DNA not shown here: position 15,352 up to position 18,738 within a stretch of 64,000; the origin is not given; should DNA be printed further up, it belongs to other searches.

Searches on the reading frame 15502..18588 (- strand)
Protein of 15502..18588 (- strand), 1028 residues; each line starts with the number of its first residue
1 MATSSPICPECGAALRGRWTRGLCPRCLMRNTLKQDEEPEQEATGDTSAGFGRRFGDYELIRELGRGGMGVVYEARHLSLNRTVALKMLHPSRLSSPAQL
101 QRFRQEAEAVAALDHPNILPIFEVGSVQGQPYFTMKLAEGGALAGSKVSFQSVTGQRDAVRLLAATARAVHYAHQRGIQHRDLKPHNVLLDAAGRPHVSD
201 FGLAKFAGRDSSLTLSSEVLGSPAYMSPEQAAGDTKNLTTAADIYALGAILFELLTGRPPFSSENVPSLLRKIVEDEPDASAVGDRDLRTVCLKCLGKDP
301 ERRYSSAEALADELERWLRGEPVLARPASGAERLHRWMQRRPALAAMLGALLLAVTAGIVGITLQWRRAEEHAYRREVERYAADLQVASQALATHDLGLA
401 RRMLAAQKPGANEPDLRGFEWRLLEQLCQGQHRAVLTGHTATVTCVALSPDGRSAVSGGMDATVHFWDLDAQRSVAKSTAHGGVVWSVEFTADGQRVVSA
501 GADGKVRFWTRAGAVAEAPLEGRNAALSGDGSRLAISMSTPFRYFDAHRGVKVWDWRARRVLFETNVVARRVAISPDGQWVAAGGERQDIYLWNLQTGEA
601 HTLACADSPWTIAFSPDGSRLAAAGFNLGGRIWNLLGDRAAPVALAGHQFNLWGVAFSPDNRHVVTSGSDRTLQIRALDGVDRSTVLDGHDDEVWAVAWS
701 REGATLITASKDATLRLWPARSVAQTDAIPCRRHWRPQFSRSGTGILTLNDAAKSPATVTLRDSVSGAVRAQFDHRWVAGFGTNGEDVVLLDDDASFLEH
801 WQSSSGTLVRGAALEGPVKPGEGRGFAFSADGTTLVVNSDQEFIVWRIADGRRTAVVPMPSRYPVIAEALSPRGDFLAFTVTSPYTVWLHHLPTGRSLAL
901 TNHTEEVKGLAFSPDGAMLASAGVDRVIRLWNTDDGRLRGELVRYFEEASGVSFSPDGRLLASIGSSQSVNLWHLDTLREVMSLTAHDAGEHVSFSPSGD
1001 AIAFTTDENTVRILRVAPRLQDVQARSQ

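Call 41: search_protein_families(library=pfam, proteins=[window:15502-18588:-], max_evalue=0.0001)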
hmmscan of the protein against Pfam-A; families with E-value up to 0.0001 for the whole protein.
window:15502-18588:- (1028 aa): 38 families (the best 25 are shown)
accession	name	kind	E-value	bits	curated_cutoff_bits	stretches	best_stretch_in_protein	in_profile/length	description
PF25174.1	Beta-prop_THOC3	-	3.4e-68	230.1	305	5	821-1004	89-271/272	THOC3 beta-propeller domain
PF00400.38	WD40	-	1.2e-58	193.4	27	4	432-468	3-39/39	WD domain, G-beta repeat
PF25173.1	Beta-prop_WDR3_1st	-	7.6e-56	189.2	154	3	549-718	9-182/184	WDR3 first beta-propeller domain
PF00069.31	Pkinase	-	7.6e-48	163.6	31.7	1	58-312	1-260/263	Protein kinase domain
PF24814.1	WD40_Prp19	-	1.3e-46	159.3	320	3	441-635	7-206/281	Prp19 WD40 domain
PF24817.1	WD40_WDHD1_1st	-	8.8e-43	147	109.9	3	429-601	75-257/291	WDHD1 first WD40 domain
PF25175.1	Beta-prop_WDR5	-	5.5e-36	124.8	250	3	429-600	83-258/296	WDR5 beta-propeller domain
PF25172.1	Beta-prop_WDR3_2nd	-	1.8e-35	123.1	140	3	431-512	208-289/293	WDR3 second beta-propeller domain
PF23414.1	Beta-prop_EML_2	-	6.3e-35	121.3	90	1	837-962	16-140/266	Echinoderm microtubule-associated protein second beta-propeller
PF24807.1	WD40_CDC20-Fz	-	1.2e-33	117.1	200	3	568-728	53-217/292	CDC20/Fizzy WD40 domain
PF07714.23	PK_Tyr_Ser-Thr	-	8e-31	107.7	23.1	1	59-306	2-251/258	Protein tyrosine and serine/threonine kinase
PF25168.1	Beta-prop_WDR36-Utp21_2nd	-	5.9e-30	105.2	84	1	473-625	148-300/335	WDR36/Utp21 second beta-propeller domain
PF25391.1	WD40_Gbeta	-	1e-28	100.8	150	2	829-1015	64-254/340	G protein beta WD-40 repeat protein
PF24105.1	Beta-prop_CAF1B_HIR1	-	5.6e-27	95.1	80.5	2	434-510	124-200/383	CAF1B/HIR1 beta-propeller domain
PF24805.1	EIF3I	-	5.9e-25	88.5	200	3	896-1010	2-116/324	EIF3I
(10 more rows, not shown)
